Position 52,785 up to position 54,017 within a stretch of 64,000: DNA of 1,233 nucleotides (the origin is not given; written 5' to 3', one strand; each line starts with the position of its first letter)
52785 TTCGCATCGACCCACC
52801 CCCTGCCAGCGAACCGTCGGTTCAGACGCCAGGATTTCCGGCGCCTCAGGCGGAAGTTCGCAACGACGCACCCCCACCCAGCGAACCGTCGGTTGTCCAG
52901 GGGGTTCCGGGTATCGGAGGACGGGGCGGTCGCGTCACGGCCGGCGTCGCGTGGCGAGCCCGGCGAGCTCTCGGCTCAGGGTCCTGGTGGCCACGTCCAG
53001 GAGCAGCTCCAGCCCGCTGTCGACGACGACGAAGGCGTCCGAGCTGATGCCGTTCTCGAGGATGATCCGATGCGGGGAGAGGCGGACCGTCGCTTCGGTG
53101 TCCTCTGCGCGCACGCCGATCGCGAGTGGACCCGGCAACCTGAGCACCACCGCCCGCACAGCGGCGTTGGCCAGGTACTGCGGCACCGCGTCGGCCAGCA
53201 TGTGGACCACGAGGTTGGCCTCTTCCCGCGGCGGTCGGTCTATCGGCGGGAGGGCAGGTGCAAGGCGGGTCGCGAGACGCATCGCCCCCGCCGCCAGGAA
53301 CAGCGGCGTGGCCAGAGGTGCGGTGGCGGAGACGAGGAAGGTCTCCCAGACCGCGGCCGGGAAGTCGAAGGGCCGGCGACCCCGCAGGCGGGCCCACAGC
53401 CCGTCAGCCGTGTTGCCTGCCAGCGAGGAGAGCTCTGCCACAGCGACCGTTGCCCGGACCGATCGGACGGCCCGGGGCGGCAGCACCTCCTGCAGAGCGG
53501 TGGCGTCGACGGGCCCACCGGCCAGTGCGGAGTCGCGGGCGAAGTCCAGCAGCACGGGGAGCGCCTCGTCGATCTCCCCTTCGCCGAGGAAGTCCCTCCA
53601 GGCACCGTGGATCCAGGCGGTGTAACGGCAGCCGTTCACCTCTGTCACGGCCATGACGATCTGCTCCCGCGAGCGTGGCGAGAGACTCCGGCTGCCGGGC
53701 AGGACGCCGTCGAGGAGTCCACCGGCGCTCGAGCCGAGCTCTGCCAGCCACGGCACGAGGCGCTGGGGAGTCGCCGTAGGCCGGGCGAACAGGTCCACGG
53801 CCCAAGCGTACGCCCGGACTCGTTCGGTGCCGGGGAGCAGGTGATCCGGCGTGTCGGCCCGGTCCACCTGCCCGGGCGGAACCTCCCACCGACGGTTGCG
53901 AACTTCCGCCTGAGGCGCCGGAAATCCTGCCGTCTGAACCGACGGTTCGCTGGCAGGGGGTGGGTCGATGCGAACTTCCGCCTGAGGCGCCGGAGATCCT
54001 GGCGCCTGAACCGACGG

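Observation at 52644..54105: Single gene bracketed by inverted arrays of a 72-bp hairpin-rich tandem repeat (1.46-kb imperfect palindrome)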

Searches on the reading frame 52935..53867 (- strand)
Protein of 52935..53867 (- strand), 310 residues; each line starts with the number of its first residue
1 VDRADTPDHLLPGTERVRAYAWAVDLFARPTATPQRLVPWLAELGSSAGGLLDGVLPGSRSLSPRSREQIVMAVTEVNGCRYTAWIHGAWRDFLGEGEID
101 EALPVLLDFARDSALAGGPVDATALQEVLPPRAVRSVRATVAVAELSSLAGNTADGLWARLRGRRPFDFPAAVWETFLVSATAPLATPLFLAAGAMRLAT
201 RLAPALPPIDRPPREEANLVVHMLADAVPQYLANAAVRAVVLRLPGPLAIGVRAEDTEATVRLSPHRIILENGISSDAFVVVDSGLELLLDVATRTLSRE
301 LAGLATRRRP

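Call 7: search_protein_families(library=pfam, proteins=[window:52935-53867:-])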
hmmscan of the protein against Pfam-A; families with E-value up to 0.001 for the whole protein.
window:52935-53867:- (310 aa): 0 families

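Call 9: find_encoding_contigs(protein=window:52935-53867:-, flank=10000, max_places=10)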
Protein window:52935-53867:- (310 aa): no gene with exactly this product is on record in the collection.

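Call 10: search_protein_families(library=pfam, proteins=[window:52935-53867:-], max_evalue=10)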
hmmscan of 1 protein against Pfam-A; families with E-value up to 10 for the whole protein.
window:52935-53867:- (310 aa): 1 family
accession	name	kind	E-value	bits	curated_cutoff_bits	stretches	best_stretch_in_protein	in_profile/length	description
PF02627.25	CMD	-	0.057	13.9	23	1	57-102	16-62/84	Carboxymuconolactone decarboxylase family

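Call 11: search_protein_families(library=ncbifam, proteins=[window:52935-53867:-], max_evalue=0.1)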
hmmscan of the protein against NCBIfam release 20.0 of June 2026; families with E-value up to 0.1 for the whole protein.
window:52935-53867:- (310 aa): 2 families
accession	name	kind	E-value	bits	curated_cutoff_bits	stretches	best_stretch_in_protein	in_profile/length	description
TIGR01926.1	peroxid_rel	subfamily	0.0034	17.2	81.8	1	60-92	58-92/178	peroxidase-related enzyme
TIGR00778.1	ahpD_dom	domain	0.014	14.9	27.8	1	61-82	2-23/51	alkylhydroperoxidase AhpD family core domain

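Call 15: find_homologous_proteins(query=window:52935-53867:-)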
Query window:52935-53867:- (310 aa): 99 proteins with E <= 0.001 among 8000 candidates.
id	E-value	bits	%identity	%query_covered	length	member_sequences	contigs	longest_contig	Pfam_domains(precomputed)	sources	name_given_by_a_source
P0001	3.1e-194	662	100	100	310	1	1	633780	-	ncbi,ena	-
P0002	8.2e-145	500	80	92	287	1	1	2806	-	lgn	-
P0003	6.9e-140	484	78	94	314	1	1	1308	-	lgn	-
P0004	7.8e-114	398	69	92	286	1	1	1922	-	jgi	jgi:alkylhydroperoxidase family enzyme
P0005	1.4e-111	391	67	92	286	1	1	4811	-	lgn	-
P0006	1.2e-100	355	61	92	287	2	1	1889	-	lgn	-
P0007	1.6e-99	351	62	93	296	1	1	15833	-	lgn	-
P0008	2.6e-98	347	60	92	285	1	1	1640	-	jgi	jgi:hypothetical protein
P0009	3.0e-98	347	63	90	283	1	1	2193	-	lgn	-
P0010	5.5e-98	346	62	93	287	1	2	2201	-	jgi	jgi:hypothetical protein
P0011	7.6e-97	342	60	95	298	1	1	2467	-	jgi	jgi:hypothetical protein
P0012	2.1e-95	338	60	92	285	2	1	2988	-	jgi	jgi:AhpD family alkylhydroperoxidase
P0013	2.7e-95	337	57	92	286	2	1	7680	-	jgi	jgi:AhpD family alkylhydroperoxidase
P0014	2.2e-94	334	61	92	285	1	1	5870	-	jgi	jgi:AhpD family alkylhydroperoxidase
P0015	2.9e-94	334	58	92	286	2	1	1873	-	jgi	jgi:AhpD family alkylhydroperoxidase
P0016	1.2e-93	332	63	90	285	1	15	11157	-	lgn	-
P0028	7.1e-79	283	57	91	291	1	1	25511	PF02627.26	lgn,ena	-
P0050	5.4e-73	264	52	92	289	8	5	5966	PF02627.26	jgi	jgi:AhpD family alkylhydroperoxidase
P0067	5.1e-70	254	51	88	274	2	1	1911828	PF02627.26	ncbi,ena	-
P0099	7.3e-48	182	43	89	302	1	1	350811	-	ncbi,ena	-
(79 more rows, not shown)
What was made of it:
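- The source may be a metagenome-assembled genome (the closest named relatives are Acidimicrobiales MAGs, call 15).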

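Call 16: find_encoding_contigs(protein=P0001, flank=10000, max_places=5)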
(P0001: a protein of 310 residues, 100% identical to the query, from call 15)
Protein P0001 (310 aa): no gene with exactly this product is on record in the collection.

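Call 17: find_encoding_contigs(protein=P0002, flank=5000, max_places=5)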
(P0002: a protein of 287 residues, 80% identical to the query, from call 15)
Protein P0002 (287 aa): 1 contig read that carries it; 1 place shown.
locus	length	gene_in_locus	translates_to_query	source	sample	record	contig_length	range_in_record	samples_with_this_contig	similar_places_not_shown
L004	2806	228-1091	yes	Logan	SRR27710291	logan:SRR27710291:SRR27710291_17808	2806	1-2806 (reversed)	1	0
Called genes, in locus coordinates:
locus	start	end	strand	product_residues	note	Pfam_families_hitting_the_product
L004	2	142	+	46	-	?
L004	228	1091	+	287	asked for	-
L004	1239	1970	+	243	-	PF00561:Abhydrolase_1, PF12146:Hydrolase_4 (weak), PF12697:Abhydrolase_6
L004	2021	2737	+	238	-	PF00440:TetR_N, PF02909:TetR_C_1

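Call 18: find_encoding_contigs(protein=P0003, flank=5000, max_places=5)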
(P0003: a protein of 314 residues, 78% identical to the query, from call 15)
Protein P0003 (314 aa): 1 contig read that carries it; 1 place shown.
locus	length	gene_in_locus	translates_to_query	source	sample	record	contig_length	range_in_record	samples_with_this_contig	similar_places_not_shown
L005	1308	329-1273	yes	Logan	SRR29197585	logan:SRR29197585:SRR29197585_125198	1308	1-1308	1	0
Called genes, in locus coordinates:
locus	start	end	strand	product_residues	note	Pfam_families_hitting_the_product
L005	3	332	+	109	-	?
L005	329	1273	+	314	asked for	-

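Call 24: list_cluster_members(proteins=[P0001])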
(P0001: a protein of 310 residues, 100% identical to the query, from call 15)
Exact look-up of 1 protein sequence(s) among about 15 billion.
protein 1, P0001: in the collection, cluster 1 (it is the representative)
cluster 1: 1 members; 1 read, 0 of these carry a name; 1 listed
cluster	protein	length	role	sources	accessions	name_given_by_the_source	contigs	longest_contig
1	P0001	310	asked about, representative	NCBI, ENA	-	-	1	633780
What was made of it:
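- On MIRU-like intergenic minisatellite: P0001 has a single member on a single contig (calls 15, 24).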

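Call 37: find_encoding_contigs(protein=P0005, flank=5000, max_places=3)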
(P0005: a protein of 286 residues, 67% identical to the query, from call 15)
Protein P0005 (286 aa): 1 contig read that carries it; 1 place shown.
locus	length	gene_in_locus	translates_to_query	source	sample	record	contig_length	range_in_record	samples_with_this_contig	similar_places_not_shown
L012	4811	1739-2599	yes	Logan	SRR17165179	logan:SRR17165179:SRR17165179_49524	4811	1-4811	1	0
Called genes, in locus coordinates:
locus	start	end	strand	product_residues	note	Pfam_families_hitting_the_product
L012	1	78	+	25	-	?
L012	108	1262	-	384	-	-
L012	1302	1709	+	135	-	PF13474:SnoaL_3, PF14534:DUF4440, PF12680:SnoaL_2 (weak)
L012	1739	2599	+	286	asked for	-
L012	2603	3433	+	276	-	PF00561:Abhydrolase_1, PF12146:Hydrolase_4 (weak), PF12697:Abhydrolase_6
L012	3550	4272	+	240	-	PF00440:TetR_N, PF02909:TetR_C_1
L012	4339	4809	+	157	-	?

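Call 38: find_encoding_contigs(protein=P0007, flank=8000, max_places=3)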
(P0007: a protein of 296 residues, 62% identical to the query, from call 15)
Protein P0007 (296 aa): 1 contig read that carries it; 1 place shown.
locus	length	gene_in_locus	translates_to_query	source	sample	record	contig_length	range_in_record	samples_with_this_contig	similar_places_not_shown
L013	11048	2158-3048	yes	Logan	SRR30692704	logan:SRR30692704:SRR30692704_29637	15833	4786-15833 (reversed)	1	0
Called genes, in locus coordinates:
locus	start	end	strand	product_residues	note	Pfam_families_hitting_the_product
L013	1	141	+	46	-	?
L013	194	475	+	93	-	PF02604:PhdYeFM_antitox (weak)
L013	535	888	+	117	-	PF01850:PIN (weak)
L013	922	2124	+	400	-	-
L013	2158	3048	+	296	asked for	-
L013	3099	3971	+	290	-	PF00561:Abhydrolase_1, PF12146:Hydrolase_4, PF12697:Abhydrolase_6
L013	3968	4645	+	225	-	PF00440:TetR_N, PF02909:TetR_C_1 (weak)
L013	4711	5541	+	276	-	PF12705:PDDEXK_1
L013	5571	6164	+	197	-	PF01569:PAP2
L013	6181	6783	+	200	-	PF01323:DSBA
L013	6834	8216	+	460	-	PF03007:WS_DGAT_cat, PF06974:WS_DGAT_C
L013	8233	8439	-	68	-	-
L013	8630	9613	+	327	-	PF00296:Bac_luciferase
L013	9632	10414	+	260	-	PF00106:adh_short, PF08659:KR, PF13561:adh_short_C2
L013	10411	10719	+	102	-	-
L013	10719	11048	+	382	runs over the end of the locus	PF08241:Methyltransf_11 (weak), PF13649:Methyltransf_25, PF03167:UDG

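Call 39: find_encoding_contigs(protein=P0016, flank=8000, max_places=4)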
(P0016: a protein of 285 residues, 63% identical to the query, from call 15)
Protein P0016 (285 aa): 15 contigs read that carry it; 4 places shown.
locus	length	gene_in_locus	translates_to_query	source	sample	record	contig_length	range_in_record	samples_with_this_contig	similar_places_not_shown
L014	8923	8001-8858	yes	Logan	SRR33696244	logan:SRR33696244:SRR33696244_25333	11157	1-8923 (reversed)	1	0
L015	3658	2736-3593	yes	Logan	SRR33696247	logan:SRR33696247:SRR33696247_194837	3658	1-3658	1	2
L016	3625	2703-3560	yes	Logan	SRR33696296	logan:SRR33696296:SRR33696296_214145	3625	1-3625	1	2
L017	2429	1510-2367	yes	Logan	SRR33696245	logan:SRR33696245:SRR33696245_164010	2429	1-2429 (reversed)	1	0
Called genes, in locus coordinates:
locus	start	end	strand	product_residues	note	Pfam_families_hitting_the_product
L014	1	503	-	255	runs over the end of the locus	PF00106:adh_short, PF08659:KR (weak), PF13561:adh_short_C2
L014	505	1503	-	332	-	PF00296:Bac_luciferase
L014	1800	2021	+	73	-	-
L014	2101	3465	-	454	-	PF03007:WS_DGAT_cat, PF06974:WS_DGAT_C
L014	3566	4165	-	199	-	PF01323:DSBA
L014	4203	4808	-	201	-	PF01569:PAP2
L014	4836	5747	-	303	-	PF12705:PDDEXK_1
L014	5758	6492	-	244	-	PF00440:TetR_N, PF02909:TetR_C_1 (weak)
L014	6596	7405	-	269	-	PF00561:Abhydrolase_1, PF12146:Hydrolase_4, PF12697:Abhydrolase_6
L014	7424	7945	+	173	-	PF13577:SnoaL_4 (faint), PF13474:SnoaL_3, PF14534:DUF4440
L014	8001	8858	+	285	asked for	-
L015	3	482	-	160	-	?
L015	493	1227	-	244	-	PF00440:TetR_N, PF02909:TetR_C_1 (weak)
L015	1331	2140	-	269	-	PF00561:Abhydrolase_1, PF12146:Hydrolase_4, PF12697:Abhydrolase_6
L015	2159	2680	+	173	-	PF13577:SnoaL_4 (faint), PF13474:SnoaL_3, PF14534:DUF4440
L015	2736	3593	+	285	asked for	-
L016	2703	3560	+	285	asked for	-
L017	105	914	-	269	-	PF00561:Abhydrolase_1, PF12146:Hydrolase_4, PF12697:Abhydrolase_6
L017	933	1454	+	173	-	PF13577:SnoaL_4 (faint), PF13474:SnoaL_3, PF14534:DUF4440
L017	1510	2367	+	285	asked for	-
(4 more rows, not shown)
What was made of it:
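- In one related lineage (L014-L017) the SnoaL plus AhpD-like block lies inverted relative to hydrolase-TetR (call 39), so this junction has inverted at least once in evolution.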

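Call 59: search_protein_families(library=pfam, proteins=[P0002, P0007, P0028, P0050, P0067, P0099], max_evalue=1)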
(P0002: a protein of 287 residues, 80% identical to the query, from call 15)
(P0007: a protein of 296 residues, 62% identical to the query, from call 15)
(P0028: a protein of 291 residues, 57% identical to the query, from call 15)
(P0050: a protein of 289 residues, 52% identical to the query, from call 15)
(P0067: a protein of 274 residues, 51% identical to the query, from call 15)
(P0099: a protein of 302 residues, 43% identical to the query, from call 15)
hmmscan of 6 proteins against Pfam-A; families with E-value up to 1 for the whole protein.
P0002 (287 aa): 0 families

P0007 (296 aa): 0 families

P0028 (291 aa): 1 family
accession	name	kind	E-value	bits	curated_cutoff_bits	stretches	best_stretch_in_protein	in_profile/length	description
PF02627.25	CMD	-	5.2e-06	26.8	23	1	38-95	16-70/84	Carboxymuconolactone decarboxylase family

P0050 (289 aa): 1 family
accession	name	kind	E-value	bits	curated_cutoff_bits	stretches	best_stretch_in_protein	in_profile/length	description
PF02627.25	CMD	-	1.3e-05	25.5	23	1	38-93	17-70/84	Carboxymuconolactone decarboxylase family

P0067 (274 aa): 1 family
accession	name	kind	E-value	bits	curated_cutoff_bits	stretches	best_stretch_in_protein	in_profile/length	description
PF02627.25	CMD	-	2.2e-05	24.8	23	1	23-72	17-64/84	Carboxymuconolactone decarboxylase family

P0099 (302 aa): 0 families
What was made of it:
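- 52935..53867 (-): The bracketed gene: an AhpD/CMD-superfamily protein with an SCP2-like C-terminal domain. It is native to the locus. The 310-aa ORF runs from GTG 53867, but most homologues are about 286 aa, so the true start may be up to about 66 nt further in. 99 homologues, some reaching the Pfam CMD gathering score (calls 15, 59).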

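Call 60: search_solved_structures(query=window:52935-53867:-, max_evalue=1)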
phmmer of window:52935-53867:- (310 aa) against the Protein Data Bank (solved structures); distinct sequences matched with E-value up to 1: 4.
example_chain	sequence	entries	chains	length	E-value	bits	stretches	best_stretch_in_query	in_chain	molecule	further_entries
3c1l_A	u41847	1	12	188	0.052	16.1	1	54-105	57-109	Putative antioxidant defense protein Mlr4105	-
2ouw_A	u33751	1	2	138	0.1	15.2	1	55-92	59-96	Alkylhydroperoxidase AhpD core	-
2oyo_A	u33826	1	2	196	0.14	14.8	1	62-105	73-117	Uncharacterized peroxidase-related protein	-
2pfx_A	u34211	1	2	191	0.16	14.5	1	52-105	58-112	Uncharacterized peroxidase-related protein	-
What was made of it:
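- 52935..53867 (-): Weak CMD/AhpD hits for this protein itself (calls 10, 11, 60).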

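Call 63: search_protein_families(library=pfam, proteins=[L013:922-2124:+, L012:108-1262:-])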
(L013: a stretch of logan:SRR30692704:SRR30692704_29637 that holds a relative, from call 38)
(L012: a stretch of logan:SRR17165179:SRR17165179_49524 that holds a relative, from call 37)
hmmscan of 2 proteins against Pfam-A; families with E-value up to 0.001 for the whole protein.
L013:922-2124:+ (400 aa): 0 families

L012:108-1262:- (384 aa): 1 family
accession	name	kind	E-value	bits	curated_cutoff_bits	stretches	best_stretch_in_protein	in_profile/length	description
PF04909.20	Amidohydro_2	-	1.7e-08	35.1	26.4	1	8-297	1-209/289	Amidohydrolase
